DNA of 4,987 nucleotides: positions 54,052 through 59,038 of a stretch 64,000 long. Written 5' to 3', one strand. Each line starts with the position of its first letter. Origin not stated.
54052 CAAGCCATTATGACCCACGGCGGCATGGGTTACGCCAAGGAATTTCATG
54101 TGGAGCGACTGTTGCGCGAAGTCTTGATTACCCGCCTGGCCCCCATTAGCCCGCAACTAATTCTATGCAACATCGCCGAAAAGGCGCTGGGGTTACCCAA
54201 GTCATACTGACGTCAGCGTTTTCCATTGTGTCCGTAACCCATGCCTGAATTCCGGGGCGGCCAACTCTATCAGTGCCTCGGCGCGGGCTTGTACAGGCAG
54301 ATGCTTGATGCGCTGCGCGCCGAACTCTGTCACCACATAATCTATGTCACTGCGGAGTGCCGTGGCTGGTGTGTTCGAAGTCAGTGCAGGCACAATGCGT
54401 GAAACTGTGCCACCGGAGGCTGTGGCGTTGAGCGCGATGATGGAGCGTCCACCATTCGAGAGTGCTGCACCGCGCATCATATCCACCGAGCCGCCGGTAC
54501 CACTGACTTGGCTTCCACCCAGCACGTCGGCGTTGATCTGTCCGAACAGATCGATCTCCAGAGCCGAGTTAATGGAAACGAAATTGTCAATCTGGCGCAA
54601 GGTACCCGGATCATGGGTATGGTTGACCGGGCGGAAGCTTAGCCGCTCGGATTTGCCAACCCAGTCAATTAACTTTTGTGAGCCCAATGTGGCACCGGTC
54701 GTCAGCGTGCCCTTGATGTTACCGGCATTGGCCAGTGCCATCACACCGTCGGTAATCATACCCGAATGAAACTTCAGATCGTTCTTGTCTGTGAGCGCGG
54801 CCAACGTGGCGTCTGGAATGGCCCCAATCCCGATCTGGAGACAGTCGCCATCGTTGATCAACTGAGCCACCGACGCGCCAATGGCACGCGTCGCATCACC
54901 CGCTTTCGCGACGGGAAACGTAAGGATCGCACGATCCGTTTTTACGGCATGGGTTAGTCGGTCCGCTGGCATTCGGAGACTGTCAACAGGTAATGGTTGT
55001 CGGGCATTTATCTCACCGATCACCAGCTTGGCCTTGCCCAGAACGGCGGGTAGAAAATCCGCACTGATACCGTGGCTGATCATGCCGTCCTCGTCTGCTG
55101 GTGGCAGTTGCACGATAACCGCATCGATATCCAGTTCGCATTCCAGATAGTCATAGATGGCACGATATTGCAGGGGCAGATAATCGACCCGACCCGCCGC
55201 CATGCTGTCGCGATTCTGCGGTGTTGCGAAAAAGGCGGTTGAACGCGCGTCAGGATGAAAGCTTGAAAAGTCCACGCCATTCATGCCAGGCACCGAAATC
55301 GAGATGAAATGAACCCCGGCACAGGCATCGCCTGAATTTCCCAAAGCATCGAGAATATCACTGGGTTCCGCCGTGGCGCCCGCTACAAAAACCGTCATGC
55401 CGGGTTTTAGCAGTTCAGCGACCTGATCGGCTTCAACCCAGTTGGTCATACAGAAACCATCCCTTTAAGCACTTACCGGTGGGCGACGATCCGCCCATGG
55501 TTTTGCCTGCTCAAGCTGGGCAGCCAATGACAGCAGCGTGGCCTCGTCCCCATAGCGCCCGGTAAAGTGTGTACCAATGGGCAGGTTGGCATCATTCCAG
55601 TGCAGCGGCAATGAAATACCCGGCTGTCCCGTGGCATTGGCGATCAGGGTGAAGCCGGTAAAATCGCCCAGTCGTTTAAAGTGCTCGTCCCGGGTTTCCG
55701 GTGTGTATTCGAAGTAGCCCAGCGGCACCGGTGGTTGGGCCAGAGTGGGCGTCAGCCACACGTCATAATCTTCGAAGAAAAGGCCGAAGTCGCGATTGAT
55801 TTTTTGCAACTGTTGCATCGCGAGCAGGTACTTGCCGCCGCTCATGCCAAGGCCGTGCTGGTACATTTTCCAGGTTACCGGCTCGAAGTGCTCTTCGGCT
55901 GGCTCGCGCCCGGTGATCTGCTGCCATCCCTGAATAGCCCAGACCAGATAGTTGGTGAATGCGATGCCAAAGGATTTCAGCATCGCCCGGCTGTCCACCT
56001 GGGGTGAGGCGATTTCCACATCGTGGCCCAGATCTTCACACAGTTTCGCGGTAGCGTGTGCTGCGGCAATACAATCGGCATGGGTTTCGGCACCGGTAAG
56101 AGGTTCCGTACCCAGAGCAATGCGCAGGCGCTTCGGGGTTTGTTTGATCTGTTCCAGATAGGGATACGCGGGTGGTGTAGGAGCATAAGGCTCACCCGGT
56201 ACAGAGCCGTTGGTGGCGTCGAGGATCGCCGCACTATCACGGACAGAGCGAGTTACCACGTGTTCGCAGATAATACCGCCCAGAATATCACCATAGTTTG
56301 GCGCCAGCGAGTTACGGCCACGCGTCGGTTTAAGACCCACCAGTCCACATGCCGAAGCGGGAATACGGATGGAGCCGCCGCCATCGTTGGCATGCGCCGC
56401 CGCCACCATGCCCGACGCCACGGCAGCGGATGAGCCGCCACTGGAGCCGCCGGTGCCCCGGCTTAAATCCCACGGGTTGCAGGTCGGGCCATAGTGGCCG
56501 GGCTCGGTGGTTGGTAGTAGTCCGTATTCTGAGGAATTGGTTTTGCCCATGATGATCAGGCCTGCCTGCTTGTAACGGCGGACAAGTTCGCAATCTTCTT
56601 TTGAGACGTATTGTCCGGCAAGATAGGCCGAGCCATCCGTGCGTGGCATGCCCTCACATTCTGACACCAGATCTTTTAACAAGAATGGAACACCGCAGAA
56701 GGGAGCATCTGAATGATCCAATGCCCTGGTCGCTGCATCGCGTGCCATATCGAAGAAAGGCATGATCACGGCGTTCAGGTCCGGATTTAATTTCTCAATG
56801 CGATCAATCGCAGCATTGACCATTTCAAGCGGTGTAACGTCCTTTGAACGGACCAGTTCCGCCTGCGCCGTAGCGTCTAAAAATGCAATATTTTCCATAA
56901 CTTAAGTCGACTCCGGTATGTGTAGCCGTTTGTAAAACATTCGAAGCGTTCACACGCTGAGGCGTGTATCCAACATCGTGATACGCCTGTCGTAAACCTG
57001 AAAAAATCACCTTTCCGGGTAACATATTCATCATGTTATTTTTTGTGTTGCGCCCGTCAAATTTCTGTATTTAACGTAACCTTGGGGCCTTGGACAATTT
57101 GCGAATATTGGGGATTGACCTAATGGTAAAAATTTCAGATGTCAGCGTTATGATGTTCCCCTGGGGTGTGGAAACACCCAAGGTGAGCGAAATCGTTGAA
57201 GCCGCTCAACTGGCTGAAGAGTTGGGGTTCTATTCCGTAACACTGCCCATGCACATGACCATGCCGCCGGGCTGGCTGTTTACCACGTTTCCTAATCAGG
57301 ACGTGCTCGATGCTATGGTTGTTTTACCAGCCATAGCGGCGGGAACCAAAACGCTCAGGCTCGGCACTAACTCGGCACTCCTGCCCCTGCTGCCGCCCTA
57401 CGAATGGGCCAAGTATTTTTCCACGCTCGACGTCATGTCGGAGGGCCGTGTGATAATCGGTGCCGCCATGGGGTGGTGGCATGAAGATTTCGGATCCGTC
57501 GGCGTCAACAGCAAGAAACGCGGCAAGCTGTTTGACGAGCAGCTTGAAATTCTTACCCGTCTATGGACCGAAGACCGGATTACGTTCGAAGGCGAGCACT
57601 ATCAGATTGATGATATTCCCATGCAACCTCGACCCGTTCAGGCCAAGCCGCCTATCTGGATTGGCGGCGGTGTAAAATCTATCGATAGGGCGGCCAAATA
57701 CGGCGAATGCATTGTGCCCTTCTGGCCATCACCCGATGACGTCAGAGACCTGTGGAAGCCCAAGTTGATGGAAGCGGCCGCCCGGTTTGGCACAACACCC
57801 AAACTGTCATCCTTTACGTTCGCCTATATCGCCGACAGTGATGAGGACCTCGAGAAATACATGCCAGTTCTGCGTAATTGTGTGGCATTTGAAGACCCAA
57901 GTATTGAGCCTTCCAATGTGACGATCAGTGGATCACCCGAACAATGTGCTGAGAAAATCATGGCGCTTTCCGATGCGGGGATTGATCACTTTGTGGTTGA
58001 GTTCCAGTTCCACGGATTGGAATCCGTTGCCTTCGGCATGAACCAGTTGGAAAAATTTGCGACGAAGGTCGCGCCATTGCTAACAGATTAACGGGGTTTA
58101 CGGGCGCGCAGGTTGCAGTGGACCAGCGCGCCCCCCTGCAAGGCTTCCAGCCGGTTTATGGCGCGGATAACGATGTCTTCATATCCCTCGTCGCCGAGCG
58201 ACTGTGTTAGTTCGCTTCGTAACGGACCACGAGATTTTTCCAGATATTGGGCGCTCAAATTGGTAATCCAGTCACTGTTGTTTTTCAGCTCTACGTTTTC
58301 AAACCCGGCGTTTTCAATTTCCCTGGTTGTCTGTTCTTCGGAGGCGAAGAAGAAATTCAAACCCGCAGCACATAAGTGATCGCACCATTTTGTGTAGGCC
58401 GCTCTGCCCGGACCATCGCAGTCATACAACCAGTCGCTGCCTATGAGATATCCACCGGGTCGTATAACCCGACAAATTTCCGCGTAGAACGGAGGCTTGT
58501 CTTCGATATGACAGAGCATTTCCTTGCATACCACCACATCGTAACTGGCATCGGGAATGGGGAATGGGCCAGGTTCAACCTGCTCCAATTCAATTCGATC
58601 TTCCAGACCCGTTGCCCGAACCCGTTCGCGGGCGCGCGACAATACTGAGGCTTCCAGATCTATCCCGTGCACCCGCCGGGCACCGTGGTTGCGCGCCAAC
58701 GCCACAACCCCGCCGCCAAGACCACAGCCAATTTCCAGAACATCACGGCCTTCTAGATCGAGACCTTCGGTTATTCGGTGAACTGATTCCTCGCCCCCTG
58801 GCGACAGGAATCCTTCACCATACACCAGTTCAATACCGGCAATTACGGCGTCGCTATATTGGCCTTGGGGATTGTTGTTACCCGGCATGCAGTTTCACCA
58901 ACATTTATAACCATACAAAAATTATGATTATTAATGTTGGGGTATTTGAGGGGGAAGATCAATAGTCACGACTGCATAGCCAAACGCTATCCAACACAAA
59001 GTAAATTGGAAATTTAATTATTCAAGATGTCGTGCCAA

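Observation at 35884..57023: A 32-nt motif, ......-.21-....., occurs four times with identical spacing, always in promoter regions of the F420-linked operons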

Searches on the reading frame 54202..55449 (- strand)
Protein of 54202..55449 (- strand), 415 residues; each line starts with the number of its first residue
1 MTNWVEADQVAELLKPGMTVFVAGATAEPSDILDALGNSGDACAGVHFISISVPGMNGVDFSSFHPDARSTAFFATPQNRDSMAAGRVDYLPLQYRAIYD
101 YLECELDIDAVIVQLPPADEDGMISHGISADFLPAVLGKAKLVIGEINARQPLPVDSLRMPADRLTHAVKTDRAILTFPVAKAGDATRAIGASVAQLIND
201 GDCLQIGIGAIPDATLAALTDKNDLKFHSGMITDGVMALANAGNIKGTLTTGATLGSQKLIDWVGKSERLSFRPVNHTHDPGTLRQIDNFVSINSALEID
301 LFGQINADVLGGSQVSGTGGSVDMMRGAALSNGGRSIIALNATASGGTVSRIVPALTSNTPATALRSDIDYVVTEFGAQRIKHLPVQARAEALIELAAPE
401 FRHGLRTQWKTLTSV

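Call 11: search_protein_families(library=pfam, proteins=[window:54202-55449:-])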
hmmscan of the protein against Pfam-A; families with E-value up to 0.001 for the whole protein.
window:54202-55449:- (415 aa): 1 family
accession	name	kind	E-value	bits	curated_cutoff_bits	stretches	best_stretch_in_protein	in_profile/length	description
PF13336.12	AcetylCoA_hyd_C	-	1.5e-48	165.1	23.7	1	256-408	1-153/154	Acetyl-CoA hydrolase/transferase C-terminal domain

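Call 30: search_protein_families(library=ncbifam, proteins=[window:54202-55449:-])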
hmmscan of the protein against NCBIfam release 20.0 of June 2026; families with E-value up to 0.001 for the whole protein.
window:54202-55449:- (415 aa): 5 families
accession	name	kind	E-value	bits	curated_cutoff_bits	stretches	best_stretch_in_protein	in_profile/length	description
TIGR03948.1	butyr_acet_CoA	equivalog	6.6e-58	196.5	674.8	1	77-405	84-430/445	butyryl-CoA:acetate CoA-transferase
TIGR03458.1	YgfH_subfam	subfamily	6.8e-28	97.5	658.7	1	199-407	250-457/489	succinate CoA transferase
NF053666.1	BtrAceCoATfers1341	equivalog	1.9e-26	93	740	1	162-407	202-457/492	butyryl-CoA:acetate CoA transferase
NF053853.1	ScActCoATferScpC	equivalog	2.4e-25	89.2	500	1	197-407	252-461/493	succinyl-CoA:acetate CoA-transferase ScpC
TIGR02428.1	pcaJ_scoB_fam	subfamily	1.7e-05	24.3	243.55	1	189-380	5-177/207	3-oxoacid CoA-transferase subunit B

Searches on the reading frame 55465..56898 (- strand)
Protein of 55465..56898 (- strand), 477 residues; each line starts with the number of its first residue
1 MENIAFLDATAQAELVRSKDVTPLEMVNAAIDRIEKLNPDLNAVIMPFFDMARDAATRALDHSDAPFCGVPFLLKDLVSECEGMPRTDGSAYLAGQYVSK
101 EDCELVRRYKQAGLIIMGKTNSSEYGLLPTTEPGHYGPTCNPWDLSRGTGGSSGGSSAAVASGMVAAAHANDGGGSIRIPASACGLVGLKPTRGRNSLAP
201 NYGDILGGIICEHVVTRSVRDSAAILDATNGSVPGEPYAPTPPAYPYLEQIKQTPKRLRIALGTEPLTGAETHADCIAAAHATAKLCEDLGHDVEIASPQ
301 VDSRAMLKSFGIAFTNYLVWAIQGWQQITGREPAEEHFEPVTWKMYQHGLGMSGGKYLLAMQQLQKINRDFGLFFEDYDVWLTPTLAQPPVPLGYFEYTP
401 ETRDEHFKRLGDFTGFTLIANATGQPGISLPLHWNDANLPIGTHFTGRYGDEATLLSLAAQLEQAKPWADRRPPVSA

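Call 11: search_protein_families(library=pfam, proteins=[window:55465-56898:-])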
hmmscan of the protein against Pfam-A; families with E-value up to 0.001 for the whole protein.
window:55465-56898:- (477 aa): 1 family
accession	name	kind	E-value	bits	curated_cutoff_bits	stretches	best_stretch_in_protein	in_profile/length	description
PF01425.27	Amidase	-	1.7e-96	324.4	27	1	25-456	1-445/445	Amidase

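Call 30: search_protein_families(library=ncbifam, proteins=[window:55465-56898:-])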
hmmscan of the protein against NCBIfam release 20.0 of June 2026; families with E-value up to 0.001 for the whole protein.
window:55465-56898:- (477 aa): 26 families (the best 25 are shown)
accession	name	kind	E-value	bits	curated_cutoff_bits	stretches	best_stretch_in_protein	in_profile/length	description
NF005899.0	PRK07869.1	equivalog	3.8e-115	385.4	418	1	5-469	13-465/471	amidase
NF009119.0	PRK12470.1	equivalog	4.3e-92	309.6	498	1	2-476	4-462/462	amidase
NF004717.0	PRK06061.1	equivalog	4.8e-86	289.4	498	1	10-475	20-476/483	amidase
NF005099.0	PRK06529.1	equivalog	1.7e-85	287.6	505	1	5-466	2-478/484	amidase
NF004815.0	PRK06169.1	equivalog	1.9e-71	241.1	506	1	2-475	5-468/471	amidase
NF005687.0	PRK07487.1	subfamily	1.1e-58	199.2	428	1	6-466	7-456/468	amidase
NF005450.0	PRK07042.1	equivalog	1.2e-58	198.8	458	1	4-473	4-459/464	amidase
NF005686.0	PRK07486.1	subfamily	1.2e-57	195.7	465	1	2-475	9-482/486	amidase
TIGR00132.1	gatA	equivalog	5e-55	187.1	481.1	2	14-294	3-281/466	Asp-tRNA(Asn)/Glu-tRNA(Gln) amidotransferase subunit GatA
NF004816.0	PRK06170.1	equivalog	4.1e-53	180.7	503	1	3-466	8-482/493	amidase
NF006631.0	PRK09201.1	equivalog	1.5e-51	175.5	461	1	4-465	4-454/466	AtzE family amidohydrolase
TIGR02715.1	amido_AtzE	subfamily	5.7e-51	173.9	425.75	1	13-464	6-446/452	AtzE family amidohydrolase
NF005688.0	PRK07488.1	equivalog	2.1e-45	155.5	532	1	6-465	10-465/474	indoleacetamide hydrolase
NF005565.0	PRK07235.1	subfamily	1.7e-43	149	545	2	62-298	83-317/506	amidase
NF006006.0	PRK08137.1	equivalog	1.4e-41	142.9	534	1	25-280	55-320/529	amidase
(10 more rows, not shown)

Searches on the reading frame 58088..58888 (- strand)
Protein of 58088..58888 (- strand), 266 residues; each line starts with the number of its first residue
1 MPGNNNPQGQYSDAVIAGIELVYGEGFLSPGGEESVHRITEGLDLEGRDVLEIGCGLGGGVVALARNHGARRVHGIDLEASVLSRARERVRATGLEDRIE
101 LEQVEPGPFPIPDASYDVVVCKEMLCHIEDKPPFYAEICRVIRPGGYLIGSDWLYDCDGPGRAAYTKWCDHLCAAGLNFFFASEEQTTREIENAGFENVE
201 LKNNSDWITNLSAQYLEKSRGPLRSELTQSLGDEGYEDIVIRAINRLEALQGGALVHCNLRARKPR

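Call 11: search_protein_families(library=pfam, proteins=[window:58088-58888:-])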
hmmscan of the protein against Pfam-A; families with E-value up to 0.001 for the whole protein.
window:58088-58888:- (266 aa): 9 families
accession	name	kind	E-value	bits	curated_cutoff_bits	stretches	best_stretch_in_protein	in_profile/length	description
PF08241.18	Methyltransf_11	-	6.9e-21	75.1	21.2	1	51-149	1-94/95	Methyltransferase domain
PF13649.12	Methyltransf_25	-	3.4e-20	73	27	1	50-146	1-97/97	Methyltransferase domain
PF13847.12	Methyltransf_31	-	1.9e-19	70.2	27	1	47-152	4-111/145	Methyltransferase domain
PF13489.12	Methyltransf_23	-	4.2e-18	66.1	27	1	44-201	20-164/164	Methyltransferase domain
PF08242.18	Methyltransf_12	-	1.2e-15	58.4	30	1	51-148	1-98/98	Methyltransferase domain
PF01209.24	Ubie_methyltran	-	8.2e-10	38.9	20.1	1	44-149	45-150/233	ubiE/COQ5 methyltransferase family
PF02353.26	CMAS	-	2.5e-08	34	27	1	37-149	52-163/273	Mycolic acid cyclopropane synthetase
PF06325.19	PrmA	-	5.2e-07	29.9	22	1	41-151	156-259/296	Ribosomal protein L11 methyltransferase (PrmA)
PF02390.23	Methyltransf_4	-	0.00034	20.6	24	0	49-95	4-50/173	Putative methyltransferase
